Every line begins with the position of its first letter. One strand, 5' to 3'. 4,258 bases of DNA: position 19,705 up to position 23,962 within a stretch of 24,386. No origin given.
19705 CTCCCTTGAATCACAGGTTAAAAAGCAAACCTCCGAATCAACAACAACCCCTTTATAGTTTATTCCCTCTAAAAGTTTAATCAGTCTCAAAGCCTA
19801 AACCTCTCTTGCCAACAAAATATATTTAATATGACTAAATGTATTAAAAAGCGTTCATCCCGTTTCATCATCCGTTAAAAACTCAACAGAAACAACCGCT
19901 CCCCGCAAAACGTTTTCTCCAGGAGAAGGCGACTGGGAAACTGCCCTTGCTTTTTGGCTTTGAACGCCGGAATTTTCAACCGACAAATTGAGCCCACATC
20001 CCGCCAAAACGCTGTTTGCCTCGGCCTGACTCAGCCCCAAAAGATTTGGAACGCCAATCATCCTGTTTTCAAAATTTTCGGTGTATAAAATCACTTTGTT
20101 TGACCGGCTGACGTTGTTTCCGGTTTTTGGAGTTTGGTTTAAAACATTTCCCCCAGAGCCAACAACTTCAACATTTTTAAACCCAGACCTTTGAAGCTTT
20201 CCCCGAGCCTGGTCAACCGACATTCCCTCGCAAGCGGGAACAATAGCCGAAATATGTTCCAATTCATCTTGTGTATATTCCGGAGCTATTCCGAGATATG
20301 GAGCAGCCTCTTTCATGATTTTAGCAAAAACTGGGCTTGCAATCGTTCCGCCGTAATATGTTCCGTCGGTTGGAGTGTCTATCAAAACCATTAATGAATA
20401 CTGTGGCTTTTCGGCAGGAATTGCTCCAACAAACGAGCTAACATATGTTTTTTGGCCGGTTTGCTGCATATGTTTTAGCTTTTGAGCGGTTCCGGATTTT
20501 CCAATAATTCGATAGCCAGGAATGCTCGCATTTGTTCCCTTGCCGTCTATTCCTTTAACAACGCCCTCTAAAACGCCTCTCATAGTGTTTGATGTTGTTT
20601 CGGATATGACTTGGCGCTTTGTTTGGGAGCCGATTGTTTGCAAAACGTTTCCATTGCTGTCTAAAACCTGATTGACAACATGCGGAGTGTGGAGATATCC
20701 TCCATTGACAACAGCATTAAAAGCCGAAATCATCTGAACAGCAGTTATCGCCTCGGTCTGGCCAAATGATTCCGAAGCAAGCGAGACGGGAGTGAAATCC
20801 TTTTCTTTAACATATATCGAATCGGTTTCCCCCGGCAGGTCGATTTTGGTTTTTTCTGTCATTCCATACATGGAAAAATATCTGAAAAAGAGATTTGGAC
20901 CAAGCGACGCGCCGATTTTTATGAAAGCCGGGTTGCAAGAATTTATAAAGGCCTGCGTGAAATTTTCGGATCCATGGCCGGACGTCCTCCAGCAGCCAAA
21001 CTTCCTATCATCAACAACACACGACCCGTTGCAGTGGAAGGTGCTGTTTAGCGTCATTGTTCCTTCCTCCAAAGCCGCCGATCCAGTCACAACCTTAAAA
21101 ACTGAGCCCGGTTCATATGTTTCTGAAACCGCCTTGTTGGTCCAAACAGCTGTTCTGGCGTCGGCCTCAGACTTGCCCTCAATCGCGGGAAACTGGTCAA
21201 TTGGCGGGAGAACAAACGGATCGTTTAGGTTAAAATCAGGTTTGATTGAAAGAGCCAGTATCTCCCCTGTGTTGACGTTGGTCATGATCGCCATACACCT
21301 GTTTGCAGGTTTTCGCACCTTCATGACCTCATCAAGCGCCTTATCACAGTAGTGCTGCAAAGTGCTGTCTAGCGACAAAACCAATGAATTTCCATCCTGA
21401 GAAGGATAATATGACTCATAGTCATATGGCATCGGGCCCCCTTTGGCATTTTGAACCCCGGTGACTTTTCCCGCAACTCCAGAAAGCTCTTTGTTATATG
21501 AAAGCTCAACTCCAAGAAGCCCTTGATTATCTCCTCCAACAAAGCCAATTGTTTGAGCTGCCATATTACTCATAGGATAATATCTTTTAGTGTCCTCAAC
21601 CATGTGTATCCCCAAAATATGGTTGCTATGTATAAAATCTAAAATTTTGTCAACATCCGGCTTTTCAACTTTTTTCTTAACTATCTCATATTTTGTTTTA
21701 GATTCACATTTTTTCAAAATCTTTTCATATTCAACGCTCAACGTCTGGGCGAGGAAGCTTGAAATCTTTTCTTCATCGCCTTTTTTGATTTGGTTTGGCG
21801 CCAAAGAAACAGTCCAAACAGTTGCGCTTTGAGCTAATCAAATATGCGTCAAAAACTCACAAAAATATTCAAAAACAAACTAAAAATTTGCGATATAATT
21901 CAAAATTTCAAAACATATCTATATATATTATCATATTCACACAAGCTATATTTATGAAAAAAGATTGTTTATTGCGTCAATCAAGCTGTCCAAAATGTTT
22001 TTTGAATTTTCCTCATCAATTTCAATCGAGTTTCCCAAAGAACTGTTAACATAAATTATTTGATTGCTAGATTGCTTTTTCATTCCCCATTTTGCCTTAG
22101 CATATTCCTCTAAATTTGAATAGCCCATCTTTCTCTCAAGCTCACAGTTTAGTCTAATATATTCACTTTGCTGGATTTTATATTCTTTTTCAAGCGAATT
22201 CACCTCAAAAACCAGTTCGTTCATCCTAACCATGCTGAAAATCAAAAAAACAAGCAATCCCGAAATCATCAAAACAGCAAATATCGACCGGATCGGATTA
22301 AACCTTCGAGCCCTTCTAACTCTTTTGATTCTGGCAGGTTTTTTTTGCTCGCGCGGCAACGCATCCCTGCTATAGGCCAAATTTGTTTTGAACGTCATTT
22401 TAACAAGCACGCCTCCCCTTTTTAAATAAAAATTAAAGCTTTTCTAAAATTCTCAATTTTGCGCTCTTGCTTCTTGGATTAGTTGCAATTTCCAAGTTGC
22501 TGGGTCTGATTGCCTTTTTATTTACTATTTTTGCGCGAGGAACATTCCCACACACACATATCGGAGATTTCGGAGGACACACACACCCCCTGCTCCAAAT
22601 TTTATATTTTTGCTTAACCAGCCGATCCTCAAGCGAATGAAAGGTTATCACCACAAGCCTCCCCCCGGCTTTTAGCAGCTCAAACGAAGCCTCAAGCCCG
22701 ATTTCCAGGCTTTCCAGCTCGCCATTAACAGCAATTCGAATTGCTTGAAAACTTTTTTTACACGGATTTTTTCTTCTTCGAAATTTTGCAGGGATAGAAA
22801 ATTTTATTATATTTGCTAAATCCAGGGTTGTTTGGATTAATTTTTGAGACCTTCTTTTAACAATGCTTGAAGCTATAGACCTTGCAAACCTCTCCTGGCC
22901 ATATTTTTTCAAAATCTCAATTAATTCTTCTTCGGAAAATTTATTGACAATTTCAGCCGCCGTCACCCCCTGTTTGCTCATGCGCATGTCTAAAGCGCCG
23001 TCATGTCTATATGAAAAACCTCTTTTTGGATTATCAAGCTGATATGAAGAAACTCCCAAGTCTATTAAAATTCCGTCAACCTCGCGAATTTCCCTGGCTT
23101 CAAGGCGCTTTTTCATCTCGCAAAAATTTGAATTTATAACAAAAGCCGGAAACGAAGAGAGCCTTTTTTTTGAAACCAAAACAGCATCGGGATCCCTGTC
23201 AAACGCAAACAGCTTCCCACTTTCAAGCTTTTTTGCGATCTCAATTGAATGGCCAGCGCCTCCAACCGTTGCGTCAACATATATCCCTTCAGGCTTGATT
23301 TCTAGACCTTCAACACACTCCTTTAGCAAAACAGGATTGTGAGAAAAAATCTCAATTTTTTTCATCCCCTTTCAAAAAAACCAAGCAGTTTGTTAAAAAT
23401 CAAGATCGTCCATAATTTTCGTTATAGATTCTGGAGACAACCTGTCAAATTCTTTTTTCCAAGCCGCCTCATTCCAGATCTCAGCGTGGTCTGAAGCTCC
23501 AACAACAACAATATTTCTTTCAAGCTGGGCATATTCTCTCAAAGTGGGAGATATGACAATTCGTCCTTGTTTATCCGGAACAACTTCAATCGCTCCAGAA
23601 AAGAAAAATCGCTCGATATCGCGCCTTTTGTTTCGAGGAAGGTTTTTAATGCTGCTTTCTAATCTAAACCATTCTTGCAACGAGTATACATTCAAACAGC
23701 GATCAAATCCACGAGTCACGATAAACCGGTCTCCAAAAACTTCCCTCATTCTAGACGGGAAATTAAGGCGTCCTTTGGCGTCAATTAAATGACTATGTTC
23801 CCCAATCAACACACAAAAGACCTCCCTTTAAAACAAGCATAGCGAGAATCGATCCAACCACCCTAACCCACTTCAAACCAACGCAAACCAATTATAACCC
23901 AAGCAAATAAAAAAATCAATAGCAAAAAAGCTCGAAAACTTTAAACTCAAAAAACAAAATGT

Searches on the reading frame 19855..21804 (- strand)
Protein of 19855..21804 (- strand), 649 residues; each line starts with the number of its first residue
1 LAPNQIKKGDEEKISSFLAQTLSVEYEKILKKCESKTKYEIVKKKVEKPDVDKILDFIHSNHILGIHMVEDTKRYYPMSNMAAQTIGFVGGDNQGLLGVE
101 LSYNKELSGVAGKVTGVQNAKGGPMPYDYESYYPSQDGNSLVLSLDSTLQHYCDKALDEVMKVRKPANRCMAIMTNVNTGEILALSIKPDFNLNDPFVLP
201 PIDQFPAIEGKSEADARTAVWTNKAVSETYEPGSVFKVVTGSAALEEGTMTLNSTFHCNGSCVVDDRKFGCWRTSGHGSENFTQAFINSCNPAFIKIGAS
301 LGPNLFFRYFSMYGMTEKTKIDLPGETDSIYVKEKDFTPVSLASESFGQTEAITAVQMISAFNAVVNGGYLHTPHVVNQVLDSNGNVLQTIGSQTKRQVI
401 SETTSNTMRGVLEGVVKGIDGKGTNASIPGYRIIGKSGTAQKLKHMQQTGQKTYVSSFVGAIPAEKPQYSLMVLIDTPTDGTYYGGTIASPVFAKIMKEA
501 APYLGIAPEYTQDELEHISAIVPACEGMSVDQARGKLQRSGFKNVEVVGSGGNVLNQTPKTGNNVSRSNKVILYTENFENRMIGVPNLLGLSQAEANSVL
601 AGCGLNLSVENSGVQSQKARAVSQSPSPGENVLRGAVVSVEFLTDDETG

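Call 3: search_protein_families(library=pfam, proteins=[window:19855-21804:-])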
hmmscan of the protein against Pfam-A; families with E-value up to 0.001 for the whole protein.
window:19855-21804:- (649 aa): 3 families
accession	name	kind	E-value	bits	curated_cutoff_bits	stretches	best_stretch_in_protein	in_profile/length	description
PF00905.27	Transpeptidase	-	6.5e-68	229.6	22.1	1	171-498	2-299/299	Penicillin binding protein transpeptidase domain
PF03793.24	PASTA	-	4.6e-18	65.4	23.2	2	522-576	3-63/64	PASTA domain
PF03717.20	PBP_dimer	-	4.6e-09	37.4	24.4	1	3-122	30-173/180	Penicillin-binding Protein dimerisation domain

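Call 42: find_related_loci(query=window:19855-21804:-, collection=genome_contigs, flank=1500)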
Query window:19855-21804:- (649 aa) in genome_contigs; peptide patterns used: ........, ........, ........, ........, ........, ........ (x = any residue, [..] = any of these).
60 stretches matched a pattern; 10 encode a relative of the query (tblastn E <= 1e-3); 9 distinct loci.
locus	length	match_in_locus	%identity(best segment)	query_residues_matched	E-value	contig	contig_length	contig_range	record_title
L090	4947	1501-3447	97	1-649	0e+0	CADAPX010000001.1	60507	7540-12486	MAG: Ruminococcaceae bacterium isolate RUG13514 genome assembly, contig: RUG13514_asm_1, whole genome shotgun sequence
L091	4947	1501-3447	97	1-649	0e+0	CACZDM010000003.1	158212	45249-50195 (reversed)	MAG: Ruminococcaceae bacterium isolate RUG12519 genome assembly, contig: RUG12519_asm_3, whole genome shotgun sequence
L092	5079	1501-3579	34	8-642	4e-128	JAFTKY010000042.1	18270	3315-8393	MAG: Clostridia bacterium isolate RGIG3913 Roe_deer_Cecum-2__c263202, whole genome shotgun sequence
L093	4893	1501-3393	36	36-642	3e-122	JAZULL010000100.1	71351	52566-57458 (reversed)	MAG: Eubacteriales bacterium isolate T1900044912_TS20190378.MAGScoT_cleanbin_000022 SGB_3316_k141_1926665, whole genome 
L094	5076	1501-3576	34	8-642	2e-121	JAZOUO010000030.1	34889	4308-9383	MAG: Eubacteriales bacterium isolate T1900045532_YK20190226.MAGScoT_cleanbin_000041 SGB_7735_k141_1141659, whole genome 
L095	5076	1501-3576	34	8-642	5e-120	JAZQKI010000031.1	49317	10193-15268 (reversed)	MAG: Eubacteriales bacterium isolate T1900044615_TS20190081.MAGScoT_cleanbin_000014 SGB_838_k141_2123445, whole genome s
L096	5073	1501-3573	34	20-642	3e-119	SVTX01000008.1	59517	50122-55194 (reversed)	MAG: Oscillospiraceae bacterium isolate SIG706 NODE_12258_length_59517_cov_2.091025, whole genome shotgun sequence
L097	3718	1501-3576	34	8-642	2e-119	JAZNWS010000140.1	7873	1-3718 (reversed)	MAG: Eubacteriales bacterium isolate T1900044782_TS20190248.MAGScoT_cleanbin_000090 SGB_2579_k141_506551, whole genome s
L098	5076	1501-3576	33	8-642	3e-107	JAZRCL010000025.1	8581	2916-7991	MAG: Eubacteriales bacterium isolate T1900045514_YK20190208.MAGScoT_cleanbin_000020 SGB_7588_k141_2260122, whole genome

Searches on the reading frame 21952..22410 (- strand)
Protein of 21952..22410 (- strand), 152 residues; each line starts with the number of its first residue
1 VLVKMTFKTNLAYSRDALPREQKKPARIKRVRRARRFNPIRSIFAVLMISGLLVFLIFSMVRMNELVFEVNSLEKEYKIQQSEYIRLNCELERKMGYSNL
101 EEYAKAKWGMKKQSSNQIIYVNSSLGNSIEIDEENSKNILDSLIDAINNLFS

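Call 3: search_protein_families(library=pfam, proteins=[window:21952-22410:-])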
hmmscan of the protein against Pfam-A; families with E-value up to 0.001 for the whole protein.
window:21952-22410:- (152 aa): 1 family
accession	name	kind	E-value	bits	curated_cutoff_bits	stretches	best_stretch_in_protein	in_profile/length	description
PF19579.4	FtsL_2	-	4.7e-06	26.9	24.6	1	40-114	15-88/100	Bacteriodetes cell division protein (FtsL-like)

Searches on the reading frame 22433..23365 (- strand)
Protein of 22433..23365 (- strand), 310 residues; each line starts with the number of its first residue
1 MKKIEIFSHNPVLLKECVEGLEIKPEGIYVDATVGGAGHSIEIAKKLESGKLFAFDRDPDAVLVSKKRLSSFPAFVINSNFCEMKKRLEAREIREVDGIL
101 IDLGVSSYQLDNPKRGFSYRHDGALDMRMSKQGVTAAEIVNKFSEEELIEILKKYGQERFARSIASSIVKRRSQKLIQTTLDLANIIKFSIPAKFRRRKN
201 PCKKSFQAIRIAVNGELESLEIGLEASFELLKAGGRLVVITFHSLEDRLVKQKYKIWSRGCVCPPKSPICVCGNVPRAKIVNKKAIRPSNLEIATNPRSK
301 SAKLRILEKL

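Call 4: search_protein_families(library=pfam, proteins=[window:22433-23365:-])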
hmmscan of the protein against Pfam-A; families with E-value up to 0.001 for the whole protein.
window:22433-23365:- (310 aa): 2 families
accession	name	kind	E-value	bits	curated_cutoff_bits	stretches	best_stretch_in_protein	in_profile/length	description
PF01795.25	Methyltransf_5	-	3.9e-113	378.4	27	1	7-309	2-308/309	MraW methylase family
PF01728.25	FtsJ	-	0.00061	20.2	24.1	0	14-153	9-153/181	FtsJ-like methyltransferase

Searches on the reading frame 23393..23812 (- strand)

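Call 4: search_protein_families(library=pfam, proteins=[window:23393-23812:-])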
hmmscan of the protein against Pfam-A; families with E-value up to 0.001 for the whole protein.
window:23393-23812:- (139 aa): 1 family
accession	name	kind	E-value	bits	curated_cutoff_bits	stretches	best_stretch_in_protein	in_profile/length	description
PF02381.23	MraZ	-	1.1e-31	109.1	23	2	70-133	1-64/72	MraZ protein, putative antitoxin-like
